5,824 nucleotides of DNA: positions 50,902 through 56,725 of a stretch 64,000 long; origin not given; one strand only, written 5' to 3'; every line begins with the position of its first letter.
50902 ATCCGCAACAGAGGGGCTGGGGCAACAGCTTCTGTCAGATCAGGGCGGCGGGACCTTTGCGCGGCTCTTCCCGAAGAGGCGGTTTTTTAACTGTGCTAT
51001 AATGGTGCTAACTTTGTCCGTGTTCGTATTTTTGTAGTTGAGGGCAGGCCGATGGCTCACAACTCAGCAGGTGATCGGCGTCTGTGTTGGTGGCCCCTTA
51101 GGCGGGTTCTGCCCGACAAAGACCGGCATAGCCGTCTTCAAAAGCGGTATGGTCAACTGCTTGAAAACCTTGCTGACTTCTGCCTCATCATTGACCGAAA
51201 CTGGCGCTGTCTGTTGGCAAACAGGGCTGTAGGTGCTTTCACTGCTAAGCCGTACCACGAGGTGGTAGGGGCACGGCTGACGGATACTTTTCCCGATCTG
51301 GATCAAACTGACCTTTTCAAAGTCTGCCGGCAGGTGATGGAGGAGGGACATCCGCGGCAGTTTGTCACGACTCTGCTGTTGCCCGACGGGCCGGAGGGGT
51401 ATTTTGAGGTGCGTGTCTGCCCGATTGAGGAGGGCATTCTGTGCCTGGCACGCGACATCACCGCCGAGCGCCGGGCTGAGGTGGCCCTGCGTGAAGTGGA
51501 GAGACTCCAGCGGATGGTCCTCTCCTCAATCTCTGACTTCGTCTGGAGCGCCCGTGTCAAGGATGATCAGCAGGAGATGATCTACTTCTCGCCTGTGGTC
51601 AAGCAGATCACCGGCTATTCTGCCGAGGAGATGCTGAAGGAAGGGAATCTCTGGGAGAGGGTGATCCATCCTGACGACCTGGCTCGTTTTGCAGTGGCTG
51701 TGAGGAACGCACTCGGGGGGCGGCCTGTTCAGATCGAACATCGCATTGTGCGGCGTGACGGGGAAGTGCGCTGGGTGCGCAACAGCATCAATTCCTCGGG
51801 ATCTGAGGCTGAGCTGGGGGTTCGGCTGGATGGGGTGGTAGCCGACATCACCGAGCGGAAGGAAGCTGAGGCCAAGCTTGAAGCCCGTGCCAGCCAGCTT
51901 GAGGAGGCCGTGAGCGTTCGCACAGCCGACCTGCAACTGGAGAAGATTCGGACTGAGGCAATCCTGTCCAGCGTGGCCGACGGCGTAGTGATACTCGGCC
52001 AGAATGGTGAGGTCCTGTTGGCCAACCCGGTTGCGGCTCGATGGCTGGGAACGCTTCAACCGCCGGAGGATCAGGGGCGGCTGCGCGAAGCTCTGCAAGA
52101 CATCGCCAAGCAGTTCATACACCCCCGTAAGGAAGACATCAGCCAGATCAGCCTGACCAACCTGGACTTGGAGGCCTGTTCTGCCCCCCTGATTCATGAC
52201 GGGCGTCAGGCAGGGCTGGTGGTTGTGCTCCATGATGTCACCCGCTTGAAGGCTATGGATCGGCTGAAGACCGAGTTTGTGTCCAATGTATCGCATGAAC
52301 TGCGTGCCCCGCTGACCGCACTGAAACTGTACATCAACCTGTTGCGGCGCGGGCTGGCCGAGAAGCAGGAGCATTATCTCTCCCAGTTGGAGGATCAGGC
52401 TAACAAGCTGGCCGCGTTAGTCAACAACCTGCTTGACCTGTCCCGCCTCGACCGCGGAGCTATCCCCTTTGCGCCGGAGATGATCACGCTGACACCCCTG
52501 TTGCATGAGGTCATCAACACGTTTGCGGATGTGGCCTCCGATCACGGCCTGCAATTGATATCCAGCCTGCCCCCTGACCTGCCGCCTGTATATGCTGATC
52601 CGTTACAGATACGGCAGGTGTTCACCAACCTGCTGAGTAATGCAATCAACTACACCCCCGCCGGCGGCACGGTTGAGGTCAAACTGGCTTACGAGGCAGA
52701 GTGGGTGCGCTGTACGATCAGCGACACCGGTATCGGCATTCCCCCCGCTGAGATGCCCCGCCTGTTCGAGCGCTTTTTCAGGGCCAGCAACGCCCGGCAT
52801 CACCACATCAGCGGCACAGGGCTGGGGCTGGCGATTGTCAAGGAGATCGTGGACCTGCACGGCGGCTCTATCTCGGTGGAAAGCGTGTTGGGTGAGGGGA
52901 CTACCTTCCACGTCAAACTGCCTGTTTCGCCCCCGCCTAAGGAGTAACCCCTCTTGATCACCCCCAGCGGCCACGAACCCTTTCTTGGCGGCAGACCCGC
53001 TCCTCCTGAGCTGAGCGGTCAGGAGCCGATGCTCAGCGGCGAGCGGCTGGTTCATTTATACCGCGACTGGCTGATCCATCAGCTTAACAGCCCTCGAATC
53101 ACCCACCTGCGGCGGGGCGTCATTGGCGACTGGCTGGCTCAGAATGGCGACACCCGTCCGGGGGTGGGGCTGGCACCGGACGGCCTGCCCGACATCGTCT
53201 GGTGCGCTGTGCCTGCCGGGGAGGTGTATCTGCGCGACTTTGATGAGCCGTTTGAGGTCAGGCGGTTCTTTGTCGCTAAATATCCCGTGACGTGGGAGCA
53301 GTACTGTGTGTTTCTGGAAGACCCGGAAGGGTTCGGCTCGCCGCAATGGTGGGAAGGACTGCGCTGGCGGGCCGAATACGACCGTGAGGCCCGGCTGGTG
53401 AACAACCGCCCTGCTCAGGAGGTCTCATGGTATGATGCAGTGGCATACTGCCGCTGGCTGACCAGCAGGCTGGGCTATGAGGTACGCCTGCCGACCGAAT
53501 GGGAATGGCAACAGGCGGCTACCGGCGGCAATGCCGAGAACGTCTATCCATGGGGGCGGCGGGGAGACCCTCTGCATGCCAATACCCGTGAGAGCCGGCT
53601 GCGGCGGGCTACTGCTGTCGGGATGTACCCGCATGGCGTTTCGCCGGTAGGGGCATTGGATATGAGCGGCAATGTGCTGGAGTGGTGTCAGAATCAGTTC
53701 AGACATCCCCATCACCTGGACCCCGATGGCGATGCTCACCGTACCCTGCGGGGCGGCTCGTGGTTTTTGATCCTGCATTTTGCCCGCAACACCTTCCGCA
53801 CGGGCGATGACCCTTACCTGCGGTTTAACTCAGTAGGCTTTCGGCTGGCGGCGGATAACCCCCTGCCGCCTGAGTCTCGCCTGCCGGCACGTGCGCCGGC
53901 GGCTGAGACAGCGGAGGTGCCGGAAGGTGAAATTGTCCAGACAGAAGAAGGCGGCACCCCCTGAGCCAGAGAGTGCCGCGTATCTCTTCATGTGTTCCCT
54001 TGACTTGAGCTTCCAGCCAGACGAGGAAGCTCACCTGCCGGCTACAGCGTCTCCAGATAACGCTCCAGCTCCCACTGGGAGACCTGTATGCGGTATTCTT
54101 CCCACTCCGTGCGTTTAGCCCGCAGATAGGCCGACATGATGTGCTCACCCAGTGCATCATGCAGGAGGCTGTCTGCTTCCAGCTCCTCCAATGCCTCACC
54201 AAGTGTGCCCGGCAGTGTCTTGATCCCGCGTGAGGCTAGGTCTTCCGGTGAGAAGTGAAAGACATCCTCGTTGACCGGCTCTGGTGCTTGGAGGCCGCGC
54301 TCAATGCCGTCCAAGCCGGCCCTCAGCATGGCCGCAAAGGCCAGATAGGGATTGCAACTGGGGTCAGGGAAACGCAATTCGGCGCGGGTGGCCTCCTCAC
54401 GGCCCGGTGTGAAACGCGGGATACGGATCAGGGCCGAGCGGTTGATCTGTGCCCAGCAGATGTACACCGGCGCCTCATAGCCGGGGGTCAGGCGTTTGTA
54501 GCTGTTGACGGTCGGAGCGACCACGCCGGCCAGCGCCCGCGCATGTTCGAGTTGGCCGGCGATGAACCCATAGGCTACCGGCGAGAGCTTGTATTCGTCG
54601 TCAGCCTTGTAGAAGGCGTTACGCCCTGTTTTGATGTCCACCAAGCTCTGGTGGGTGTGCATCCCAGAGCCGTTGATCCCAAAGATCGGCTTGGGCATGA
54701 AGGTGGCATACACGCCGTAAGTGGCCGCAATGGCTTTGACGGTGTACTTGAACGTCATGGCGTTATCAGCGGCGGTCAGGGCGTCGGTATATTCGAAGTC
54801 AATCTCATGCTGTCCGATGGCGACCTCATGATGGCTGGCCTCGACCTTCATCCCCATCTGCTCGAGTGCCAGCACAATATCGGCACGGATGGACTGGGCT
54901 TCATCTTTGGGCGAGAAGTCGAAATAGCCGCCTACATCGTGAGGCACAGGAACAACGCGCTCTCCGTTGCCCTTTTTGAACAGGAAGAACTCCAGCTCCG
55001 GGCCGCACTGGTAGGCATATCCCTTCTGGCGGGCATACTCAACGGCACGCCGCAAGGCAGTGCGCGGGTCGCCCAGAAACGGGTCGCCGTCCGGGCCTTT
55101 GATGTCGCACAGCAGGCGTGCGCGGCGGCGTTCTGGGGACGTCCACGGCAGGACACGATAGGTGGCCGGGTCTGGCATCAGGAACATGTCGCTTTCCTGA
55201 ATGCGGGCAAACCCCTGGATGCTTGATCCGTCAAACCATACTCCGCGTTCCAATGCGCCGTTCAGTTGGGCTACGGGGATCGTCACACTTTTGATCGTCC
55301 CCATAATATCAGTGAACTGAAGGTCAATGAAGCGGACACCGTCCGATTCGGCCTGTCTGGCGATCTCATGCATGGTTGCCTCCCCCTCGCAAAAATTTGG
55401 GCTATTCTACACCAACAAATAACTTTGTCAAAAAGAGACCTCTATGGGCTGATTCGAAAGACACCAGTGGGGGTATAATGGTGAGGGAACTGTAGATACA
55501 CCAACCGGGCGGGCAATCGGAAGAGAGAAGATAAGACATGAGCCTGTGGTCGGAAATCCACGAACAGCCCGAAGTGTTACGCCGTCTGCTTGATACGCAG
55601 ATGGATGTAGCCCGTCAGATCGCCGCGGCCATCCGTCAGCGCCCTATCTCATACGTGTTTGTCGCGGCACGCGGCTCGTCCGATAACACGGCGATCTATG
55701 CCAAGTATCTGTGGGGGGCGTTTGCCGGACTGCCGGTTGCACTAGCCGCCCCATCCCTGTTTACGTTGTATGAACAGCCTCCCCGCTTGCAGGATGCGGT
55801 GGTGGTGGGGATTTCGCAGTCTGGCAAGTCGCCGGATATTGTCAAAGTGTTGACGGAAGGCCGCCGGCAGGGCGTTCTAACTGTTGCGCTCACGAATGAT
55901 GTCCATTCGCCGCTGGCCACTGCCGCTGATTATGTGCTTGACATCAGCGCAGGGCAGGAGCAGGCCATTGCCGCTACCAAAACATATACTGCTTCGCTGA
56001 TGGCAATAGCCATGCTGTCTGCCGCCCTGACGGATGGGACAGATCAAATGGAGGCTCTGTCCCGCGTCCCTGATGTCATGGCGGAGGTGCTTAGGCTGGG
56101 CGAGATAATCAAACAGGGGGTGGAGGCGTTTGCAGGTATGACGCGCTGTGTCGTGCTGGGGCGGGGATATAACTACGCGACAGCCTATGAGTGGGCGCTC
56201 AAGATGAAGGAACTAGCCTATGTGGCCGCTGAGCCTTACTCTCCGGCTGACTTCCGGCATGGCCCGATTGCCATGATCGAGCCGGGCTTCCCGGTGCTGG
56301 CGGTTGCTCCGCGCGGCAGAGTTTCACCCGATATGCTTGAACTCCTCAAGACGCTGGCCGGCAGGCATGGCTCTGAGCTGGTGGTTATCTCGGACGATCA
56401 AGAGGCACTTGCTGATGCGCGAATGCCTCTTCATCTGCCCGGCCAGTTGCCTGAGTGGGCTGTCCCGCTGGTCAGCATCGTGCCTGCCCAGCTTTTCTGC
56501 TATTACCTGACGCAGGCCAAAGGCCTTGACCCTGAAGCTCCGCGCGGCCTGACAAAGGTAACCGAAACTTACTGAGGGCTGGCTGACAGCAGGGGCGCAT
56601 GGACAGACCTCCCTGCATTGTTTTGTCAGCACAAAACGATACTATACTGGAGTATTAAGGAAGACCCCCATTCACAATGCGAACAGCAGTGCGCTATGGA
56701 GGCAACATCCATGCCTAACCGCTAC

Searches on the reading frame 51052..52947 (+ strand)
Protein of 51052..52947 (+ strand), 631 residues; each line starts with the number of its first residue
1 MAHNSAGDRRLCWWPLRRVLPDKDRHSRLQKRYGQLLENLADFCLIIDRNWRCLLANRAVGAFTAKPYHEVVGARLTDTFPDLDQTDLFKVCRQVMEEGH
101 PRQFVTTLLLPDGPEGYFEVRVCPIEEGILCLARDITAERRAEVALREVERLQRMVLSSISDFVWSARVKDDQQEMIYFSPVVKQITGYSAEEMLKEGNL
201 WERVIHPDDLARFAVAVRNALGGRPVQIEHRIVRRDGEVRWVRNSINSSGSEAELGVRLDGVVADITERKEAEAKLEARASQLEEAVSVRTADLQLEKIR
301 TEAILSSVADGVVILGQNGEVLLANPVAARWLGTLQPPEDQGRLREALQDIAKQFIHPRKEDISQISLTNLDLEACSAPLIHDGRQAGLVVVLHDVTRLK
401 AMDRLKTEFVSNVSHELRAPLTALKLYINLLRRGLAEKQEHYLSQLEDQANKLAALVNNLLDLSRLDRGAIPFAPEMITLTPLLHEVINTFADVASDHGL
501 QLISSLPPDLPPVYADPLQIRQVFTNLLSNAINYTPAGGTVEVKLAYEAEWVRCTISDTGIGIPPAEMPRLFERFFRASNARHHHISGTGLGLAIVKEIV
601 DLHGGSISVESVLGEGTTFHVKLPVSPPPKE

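Call 62: search_protein_families(library=pfam, proteins=[window:51052-52947:+], max_evalue=0.00001)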
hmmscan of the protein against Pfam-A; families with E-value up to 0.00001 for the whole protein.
window:51052-52947:+ (631 aa): 8 families
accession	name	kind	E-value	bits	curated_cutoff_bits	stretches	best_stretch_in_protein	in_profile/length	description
PF02518.31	HATPase_c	-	1.4e-34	119.3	26.4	1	516-626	2-110/111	Histidine kinase-, DNA gyrase B-, and HSP90-like ATPase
PF00989.32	PAS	-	5e-25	88.1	22.6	1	32-136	2-113/113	PAS fold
PF08448.16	PAS_4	-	4.2e-23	82.1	23.1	1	37-141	1-110/110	PAS fold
PF00512.31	HisKA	-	6e-19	68.3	26.9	1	406-469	2-66/66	His Kinase A (phospho-acceptor) domain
PF08447.18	PAS_3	-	7.8e-19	68.2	25.6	1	177-248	2-74/89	PAS fold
PF13426.13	PAS_9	-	3e-16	60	27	0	170-268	7-103/103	PAS domain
PF13188.13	PAS_8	-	5.3e-09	36.1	21.8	0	300-348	2-50/65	PAS domain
PF13581.12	HATPase_c_2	-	2.6e-06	27.9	27.4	1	524-603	36-112/127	Histidine kinase-like ATPase domain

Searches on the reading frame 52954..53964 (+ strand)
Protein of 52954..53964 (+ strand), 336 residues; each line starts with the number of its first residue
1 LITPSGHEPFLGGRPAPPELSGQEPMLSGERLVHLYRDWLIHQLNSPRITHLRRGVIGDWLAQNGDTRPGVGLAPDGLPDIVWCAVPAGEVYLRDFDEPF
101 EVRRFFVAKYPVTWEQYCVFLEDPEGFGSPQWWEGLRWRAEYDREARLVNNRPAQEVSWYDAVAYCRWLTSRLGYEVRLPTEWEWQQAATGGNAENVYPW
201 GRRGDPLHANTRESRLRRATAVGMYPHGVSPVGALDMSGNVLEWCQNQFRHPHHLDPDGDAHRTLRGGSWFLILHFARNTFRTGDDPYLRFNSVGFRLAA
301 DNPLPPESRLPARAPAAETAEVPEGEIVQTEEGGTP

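Call 62: search_protein_families(library=pfam, proteins=[window:52954-53964:+], max_evalue=0.00001)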
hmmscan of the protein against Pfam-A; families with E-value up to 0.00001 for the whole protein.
window:52954-53964:+ (336 aa): 1 family
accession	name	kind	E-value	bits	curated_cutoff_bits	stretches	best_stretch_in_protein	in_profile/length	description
PF03781.23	FGE-sulfatase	-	8.2e-40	137.5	23.3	1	101-299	33-254/255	Sulfatase-modifying factor enzyme 1-like domain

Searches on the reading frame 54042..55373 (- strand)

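Call 62: search_protein_families(library=pfam, proteins=[window:54042-55373:-], max_evalue=0.00001)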
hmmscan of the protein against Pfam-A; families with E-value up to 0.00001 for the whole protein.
window:54042-55373:- (443 aa): 2 families
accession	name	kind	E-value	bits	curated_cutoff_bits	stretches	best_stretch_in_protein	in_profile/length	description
PF00120.29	Gln-synt_C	-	1e-136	456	24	1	101-439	2-344/344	Glutamine synthetase, catalytic domain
PF03951.24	Gln-synt_N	-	5.2e-30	103.3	33.4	1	13-92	2-80/82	Glutamine synthetase, beta-Grasp domain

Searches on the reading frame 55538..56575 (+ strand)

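Call 62: search_protein_families(library=pfam, proteins=[window:55538-56575:+], max_evalue=0.00001)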
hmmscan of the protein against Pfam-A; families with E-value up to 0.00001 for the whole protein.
window:55538-56575:+ (345 aa): 1 family
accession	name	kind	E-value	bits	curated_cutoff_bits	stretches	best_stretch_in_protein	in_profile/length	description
PF01380.27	SIS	-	3.1e-32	111.6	25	2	40-160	8-128/131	SIS domain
